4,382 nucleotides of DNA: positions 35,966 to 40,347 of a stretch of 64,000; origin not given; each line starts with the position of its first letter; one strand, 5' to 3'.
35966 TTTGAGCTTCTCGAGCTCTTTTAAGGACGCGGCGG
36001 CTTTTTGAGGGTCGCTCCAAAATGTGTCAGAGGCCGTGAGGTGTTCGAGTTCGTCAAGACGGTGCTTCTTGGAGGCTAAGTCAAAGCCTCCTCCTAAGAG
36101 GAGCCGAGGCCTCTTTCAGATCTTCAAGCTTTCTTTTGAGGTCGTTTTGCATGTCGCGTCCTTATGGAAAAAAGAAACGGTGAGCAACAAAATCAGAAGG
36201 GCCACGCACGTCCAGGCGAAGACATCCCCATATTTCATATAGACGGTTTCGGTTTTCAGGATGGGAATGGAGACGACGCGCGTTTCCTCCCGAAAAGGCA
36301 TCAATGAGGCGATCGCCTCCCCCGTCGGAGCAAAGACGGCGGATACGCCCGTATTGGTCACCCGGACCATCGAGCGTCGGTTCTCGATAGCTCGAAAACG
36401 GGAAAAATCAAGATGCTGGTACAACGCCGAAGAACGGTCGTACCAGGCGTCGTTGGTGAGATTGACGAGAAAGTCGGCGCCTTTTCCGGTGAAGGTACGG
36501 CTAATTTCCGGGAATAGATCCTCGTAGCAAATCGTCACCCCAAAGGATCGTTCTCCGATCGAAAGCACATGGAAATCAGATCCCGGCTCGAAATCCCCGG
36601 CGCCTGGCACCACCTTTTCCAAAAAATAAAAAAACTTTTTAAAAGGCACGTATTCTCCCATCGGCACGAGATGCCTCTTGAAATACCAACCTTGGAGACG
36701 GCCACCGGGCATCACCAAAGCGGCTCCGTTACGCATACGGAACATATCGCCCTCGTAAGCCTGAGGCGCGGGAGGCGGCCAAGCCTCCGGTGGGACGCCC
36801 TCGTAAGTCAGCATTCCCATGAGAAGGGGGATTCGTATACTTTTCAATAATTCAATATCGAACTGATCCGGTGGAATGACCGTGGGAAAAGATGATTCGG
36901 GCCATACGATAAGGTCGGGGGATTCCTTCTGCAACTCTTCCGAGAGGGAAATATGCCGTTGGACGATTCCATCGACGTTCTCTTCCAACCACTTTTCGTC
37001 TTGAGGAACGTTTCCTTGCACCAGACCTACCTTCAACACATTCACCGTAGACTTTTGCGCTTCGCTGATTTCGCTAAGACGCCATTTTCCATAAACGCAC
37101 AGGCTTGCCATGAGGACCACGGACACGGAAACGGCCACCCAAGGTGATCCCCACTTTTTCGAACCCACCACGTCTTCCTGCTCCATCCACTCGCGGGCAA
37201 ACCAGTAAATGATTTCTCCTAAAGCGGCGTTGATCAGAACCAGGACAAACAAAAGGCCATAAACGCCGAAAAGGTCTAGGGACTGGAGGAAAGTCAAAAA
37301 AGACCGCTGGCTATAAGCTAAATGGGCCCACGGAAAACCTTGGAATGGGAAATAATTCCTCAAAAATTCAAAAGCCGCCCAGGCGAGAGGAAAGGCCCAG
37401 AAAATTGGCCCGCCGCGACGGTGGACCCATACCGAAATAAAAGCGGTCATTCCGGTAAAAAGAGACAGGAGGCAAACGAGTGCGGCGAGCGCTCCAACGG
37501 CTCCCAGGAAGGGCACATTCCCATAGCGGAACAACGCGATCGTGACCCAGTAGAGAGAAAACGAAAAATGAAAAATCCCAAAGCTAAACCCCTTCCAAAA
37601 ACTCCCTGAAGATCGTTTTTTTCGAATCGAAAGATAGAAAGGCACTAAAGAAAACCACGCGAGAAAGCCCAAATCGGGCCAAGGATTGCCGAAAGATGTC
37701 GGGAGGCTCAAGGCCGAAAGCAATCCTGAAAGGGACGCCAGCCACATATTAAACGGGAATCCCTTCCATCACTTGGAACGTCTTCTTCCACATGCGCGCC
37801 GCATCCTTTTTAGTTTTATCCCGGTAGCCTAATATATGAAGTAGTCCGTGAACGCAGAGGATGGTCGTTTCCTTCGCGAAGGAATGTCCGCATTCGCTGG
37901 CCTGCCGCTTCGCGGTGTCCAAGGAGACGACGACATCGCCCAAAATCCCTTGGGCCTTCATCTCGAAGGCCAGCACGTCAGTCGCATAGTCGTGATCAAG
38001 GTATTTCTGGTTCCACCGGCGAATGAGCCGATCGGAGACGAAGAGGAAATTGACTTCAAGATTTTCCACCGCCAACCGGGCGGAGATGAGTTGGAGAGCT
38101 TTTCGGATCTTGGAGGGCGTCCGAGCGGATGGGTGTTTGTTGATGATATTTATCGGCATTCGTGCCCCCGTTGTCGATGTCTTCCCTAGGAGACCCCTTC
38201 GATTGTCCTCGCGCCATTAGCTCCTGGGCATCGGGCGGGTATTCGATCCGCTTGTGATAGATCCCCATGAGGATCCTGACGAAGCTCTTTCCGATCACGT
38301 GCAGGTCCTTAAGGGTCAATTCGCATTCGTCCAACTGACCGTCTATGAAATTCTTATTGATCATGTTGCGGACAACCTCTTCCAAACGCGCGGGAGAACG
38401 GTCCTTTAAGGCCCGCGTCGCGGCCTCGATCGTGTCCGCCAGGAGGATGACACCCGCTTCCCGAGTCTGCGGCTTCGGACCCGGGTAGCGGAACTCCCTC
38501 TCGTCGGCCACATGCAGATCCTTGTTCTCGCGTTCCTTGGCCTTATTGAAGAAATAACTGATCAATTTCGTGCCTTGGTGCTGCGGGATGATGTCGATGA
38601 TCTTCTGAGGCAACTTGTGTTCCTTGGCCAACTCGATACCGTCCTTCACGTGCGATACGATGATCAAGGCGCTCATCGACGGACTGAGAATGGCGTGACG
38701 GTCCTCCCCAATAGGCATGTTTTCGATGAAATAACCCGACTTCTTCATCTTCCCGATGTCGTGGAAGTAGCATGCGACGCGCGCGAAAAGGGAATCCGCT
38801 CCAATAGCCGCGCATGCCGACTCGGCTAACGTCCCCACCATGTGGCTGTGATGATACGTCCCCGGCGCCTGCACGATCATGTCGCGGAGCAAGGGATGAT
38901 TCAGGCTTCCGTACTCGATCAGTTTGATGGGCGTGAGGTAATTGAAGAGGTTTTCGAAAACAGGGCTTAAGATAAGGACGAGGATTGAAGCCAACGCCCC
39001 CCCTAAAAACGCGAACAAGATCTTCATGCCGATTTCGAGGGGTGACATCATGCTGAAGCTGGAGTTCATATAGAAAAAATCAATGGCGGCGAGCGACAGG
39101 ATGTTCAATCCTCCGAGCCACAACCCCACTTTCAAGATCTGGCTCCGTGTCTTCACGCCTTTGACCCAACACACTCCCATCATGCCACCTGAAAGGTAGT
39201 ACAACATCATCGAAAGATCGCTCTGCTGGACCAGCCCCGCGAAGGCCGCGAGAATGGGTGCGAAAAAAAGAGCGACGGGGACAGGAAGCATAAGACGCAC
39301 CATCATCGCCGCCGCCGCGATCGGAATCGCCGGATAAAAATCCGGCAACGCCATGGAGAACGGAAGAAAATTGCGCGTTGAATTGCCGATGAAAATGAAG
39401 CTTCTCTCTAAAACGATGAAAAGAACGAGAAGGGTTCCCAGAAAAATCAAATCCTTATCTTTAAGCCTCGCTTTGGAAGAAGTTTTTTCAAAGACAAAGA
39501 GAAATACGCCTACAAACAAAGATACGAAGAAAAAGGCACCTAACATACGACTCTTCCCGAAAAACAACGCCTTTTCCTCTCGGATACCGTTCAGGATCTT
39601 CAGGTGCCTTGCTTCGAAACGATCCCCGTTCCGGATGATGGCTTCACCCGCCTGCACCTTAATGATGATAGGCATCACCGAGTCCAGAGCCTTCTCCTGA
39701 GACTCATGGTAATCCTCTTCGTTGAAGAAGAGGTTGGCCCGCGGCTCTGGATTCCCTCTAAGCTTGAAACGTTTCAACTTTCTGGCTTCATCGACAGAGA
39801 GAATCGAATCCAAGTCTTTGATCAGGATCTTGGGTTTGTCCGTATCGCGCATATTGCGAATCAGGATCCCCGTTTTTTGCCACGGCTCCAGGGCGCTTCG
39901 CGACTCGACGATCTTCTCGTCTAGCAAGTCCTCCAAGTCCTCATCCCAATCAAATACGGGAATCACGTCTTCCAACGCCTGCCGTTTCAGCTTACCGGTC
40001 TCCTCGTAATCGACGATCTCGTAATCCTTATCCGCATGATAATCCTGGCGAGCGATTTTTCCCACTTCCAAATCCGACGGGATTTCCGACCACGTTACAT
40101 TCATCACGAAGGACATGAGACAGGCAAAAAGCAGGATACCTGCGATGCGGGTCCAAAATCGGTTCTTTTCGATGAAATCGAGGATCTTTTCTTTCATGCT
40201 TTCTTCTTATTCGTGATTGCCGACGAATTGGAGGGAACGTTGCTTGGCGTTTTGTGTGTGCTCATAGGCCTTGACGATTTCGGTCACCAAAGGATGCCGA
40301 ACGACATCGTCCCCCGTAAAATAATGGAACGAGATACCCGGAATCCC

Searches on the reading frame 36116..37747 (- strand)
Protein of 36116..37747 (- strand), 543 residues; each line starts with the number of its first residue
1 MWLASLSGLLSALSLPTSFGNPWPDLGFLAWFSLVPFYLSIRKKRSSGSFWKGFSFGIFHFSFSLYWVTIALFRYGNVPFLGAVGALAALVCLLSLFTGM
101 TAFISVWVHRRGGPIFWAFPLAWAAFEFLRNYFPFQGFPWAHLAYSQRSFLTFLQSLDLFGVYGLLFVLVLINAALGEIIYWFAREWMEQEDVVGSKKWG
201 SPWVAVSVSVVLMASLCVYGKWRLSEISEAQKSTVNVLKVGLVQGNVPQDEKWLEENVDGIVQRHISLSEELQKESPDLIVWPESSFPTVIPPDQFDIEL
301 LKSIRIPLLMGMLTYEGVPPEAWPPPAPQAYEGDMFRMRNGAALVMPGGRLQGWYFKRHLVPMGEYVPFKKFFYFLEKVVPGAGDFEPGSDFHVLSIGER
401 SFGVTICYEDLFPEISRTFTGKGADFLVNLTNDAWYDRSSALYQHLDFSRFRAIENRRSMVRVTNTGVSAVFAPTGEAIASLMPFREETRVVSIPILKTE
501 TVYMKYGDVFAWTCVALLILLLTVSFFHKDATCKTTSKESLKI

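Call 20: search_protein_families(library=pfam, proteins=[window:36116-37747:-], max_evalue=0.00001)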
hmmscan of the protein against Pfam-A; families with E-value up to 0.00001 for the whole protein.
window:36116-37747:- (543 aa): 2 families
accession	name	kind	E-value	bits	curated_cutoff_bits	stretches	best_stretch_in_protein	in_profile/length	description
PF20154.4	LNT_N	-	9.6e-32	110.8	27.1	1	7-175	1-159/159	Apolipoprotein N-acyltransferase N-terminal domain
PF00795.27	CN_hydrolase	-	2.2e-26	93.2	23.2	1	239-495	1-247/256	Carbon-nitrogen hydrolase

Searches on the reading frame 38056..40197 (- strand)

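Call 20: search_protein_families(library=pfam, proteins=[window:38056-40197:-], max_evalue=0.00001)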
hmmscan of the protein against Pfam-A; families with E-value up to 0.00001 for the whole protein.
window:38056-40197:- (713 aa): 3 families
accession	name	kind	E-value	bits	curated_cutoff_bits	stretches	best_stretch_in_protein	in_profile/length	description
PF07698.17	7TM-7TMR_HD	-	5.5e-32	111.7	29.4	1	218-422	4-190/190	7TM receptor with intracellular HD hydrolase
PF07697.16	7TMR-HDED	-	5.1e-20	72.9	27.6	2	153-204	168-219/224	7TM-HD extracellular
PF01966.28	HD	-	1.3e-14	55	22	1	447-592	1-115/116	HD domain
